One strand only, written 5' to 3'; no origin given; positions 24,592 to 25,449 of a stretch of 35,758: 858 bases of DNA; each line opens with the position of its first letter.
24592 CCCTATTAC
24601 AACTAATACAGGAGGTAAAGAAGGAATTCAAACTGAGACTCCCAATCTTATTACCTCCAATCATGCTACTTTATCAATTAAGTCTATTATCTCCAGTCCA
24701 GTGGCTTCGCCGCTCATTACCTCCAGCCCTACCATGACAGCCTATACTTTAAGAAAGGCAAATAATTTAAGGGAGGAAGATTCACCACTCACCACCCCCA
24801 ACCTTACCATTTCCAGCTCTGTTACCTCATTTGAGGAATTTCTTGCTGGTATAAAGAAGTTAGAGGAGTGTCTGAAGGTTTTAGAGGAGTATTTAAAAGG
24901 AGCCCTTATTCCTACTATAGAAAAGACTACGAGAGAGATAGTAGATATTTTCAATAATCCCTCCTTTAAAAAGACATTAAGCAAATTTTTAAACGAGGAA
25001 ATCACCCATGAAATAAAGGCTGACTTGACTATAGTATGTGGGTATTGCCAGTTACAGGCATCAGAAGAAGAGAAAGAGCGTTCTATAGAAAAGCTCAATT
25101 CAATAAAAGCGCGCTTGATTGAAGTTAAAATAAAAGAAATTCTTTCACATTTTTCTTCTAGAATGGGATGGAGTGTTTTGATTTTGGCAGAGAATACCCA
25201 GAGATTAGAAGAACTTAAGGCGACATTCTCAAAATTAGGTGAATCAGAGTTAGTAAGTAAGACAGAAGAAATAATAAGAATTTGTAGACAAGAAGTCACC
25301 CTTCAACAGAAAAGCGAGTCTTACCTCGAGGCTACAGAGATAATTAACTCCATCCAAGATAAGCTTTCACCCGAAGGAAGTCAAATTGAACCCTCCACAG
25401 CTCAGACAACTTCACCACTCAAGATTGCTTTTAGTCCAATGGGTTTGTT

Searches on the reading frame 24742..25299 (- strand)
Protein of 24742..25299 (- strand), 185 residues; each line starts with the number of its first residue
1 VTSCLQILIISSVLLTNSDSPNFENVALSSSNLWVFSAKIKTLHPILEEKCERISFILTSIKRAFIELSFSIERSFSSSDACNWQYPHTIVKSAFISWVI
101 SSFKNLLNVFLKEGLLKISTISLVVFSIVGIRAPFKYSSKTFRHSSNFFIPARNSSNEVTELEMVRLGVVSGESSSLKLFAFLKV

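Call 73: search_protein_families(library=pfam, proteins=[window:24742-25299:-], max_evalue=0.01)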
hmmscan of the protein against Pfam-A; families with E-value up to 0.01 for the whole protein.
window:24742-25299:- (185 aa): 0 families
